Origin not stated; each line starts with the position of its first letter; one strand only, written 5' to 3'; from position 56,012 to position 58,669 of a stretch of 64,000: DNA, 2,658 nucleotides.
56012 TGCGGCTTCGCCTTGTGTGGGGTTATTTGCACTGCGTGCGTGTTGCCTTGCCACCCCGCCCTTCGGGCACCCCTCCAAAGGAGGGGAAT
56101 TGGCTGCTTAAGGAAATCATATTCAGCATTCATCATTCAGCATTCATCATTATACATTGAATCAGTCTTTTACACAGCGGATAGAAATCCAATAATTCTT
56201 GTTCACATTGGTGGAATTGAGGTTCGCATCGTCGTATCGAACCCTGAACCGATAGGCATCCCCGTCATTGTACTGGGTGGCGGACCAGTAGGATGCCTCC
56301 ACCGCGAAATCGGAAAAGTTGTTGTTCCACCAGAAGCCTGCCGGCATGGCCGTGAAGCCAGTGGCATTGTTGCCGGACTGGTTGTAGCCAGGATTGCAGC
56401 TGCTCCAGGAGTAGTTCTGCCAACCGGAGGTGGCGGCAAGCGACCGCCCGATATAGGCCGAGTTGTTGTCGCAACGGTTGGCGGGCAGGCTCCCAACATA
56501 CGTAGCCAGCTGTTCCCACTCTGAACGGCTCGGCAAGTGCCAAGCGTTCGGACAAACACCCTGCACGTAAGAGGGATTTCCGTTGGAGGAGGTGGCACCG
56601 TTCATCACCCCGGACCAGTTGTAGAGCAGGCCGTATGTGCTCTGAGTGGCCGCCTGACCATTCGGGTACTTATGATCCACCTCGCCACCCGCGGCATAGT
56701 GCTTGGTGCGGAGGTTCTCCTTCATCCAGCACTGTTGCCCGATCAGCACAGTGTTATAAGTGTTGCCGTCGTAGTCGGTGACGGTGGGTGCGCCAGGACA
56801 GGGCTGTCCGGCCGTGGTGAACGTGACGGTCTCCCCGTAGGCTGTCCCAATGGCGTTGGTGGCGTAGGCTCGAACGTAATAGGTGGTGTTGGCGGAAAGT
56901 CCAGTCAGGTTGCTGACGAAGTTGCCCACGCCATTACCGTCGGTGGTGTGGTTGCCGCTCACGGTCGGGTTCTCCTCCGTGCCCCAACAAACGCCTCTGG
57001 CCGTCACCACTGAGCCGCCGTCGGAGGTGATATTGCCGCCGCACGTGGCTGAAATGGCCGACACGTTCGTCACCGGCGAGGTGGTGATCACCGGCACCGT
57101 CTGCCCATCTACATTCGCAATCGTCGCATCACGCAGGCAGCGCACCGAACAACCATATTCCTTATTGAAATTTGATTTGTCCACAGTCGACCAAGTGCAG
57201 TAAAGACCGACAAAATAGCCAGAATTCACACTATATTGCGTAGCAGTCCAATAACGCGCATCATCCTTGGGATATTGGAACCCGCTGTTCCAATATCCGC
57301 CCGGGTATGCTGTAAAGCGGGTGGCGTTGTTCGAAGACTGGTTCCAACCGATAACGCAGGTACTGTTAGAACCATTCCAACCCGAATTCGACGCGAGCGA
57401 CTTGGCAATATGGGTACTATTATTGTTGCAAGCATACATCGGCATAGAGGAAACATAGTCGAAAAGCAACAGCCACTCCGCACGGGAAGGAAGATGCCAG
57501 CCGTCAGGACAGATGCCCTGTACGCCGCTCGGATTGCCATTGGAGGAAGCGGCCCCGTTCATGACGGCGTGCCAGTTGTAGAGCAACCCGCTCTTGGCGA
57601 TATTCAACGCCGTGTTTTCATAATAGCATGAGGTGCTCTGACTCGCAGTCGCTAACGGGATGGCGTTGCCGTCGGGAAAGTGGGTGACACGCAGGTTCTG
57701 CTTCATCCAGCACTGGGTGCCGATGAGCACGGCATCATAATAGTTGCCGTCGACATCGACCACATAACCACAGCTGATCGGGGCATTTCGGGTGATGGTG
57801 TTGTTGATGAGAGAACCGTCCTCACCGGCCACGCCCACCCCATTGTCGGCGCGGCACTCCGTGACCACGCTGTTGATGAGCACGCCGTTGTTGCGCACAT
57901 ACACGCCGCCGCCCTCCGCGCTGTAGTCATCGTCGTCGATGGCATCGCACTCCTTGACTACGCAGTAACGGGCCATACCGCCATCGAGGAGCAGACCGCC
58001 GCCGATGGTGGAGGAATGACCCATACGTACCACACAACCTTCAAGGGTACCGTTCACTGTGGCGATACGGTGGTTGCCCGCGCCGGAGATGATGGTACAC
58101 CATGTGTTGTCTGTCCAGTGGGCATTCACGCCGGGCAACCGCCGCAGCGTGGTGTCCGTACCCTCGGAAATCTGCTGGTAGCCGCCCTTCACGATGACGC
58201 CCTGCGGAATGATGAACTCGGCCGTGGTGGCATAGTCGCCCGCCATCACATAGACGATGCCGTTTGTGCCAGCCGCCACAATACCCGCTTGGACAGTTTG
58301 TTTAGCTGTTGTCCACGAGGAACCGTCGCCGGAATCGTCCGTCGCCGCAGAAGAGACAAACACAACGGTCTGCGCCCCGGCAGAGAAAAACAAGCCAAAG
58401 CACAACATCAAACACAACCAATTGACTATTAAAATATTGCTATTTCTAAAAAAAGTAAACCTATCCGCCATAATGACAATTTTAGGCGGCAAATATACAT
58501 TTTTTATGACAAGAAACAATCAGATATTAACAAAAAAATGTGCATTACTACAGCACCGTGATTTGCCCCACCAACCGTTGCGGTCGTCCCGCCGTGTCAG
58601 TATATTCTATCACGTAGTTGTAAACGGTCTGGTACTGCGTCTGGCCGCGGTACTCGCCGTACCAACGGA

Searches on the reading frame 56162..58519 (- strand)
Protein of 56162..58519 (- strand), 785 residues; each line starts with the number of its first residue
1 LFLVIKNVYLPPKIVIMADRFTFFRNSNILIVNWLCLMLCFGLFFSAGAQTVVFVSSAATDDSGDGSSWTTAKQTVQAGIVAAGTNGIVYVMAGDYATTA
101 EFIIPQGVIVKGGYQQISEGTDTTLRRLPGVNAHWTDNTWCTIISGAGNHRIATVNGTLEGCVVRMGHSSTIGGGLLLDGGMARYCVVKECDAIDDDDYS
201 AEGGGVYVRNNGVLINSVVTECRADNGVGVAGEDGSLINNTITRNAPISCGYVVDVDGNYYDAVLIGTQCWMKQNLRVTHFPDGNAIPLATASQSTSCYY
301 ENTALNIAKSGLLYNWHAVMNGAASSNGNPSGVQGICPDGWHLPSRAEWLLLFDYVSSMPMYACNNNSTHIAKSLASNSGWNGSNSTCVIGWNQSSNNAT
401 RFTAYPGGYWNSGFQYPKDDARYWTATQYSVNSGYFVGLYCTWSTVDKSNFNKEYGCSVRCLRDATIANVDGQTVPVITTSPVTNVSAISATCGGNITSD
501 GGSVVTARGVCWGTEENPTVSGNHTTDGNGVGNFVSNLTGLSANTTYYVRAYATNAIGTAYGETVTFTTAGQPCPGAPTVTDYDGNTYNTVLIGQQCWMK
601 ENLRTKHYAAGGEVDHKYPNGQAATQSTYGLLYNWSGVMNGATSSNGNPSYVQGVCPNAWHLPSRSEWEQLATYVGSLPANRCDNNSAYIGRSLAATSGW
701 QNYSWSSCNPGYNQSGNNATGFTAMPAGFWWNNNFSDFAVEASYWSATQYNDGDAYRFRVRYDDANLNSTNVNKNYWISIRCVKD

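Call 7: search_protein_families(library=pfam, proteins=[window:56162-58519:-], max_evalue=0.001)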
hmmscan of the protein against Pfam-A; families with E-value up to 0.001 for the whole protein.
window:56162-58519:- (785 aa): 1 family
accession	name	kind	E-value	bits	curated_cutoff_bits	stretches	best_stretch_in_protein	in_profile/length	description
PF09603.15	Fib_succ_major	-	9.7e-63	212.2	33.9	2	264-463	1-187/187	Fibrobacter succinogenes major domain (Fib_succ_major)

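Call 8: search_protein_families(library=ncbifam, proteins=[window:56162-58519:-], max_evalue=0.001)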
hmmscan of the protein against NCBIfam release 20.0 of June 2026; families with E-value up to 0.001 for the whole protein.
window:56162-58519:- (785 aa): 2 families
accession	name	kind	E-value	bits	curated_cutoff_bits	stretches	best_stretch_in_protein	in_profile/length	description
TIGR02145.1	Fib_succ_major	domain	3.2e-64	216.9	41.65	2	584-785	7-176/176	FISUMP domain-containing protein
NF049889.1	AlphArabdaseBT0360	equivalog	2.3e-11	43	600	1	468-589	27-147/639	arabinan endo-1,5-alpha-L-arabinosidase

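Call 52: find_encoding_contigs(protein=window:56165-58408:-, flank=10000, max_places=4)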
Protein window:56165-58408:- (748 aa): 18 contigs read that carry it; 4 places shown.
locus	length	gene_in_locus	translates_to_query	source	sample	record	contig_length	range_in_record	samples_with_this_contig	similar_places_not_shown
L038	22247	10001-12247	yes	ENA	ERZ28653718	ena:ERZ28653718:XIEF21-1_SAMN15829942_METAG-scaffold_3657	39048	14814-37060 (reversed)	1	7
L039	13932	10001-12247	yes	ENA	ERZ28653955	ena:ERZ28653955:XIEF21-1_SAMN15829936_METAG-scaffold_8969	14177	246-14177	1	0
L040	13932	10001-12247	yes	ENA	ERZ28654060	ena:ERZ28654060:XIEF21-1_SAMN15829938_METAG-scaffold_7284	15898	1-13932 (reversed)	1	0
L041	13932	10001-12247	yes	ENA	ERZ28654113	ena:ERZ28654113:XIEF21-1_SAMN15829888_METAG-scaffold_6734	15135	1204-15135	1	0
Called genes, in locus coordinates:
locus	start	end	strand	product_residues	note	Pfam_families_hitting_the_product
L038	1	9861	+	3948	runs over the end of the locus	?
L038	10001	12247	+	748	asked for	PF09603:Fib_succ_major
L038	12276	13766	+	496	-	PF09603:Fib_succ_major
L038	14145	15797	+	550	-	PF09603:Fib_succ_major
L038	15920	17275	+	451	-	PF09603:Fib_succ_major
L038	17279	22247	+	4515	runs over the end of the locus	PF17517:IgGFc_binding, PF18911:PKD_4 (weak), PF01483:P_proprotein (faint), PF13573:SprB, PF13585:CHU_C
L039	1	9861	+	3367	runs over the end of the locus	?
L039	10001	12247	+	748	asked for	PF09603:Fib_succ_major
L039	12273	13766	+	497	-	PF09603:Fib_succ_major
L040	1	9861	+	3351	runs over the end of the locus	PF01483:P_proprotein (faint), PF13573:SprB, PF13585:CHU_C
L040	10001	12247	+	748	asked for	PF09603:Fib_succ_major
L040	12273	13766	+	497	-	PF09603:Fib_succ_major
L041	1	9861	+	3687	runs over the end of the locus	?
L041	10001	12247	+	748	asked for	PF09603:Fib_succ_major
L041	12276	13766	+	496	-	PF09603:Fib_succ_major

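Call 53: search_protein_families(library=pfam, proteins=[L038:1-9858:+], max_evalue=0.01)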
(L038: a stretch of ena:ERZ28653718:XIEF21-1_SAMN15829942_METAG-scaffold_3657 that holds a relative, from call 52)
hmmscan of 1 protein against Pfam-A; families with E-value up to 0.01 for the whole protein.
L038:1-9858:+ (3286 aa): 4 families
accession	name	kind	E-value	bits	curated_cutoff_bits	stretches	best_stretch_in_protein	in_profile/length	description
PF13585.12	CHU_C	-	1.9e-13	50.8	27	1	3198-3273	3-76/86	CHU_C Type IX secretion signal domain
PF01483.27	P_proprotein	-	1.3e-08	35.2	21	1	1338-1371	6-39/86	Proprotein convertase P-domain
PF13573.12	SprB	-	1.2e-07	31.7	28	1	2842-2875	3-36/37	SprB repeat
PF02920.21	Integrase_DNA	-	0.0039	17.5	27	0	8-27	15-34/70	DNA binding domain of tn916 integrase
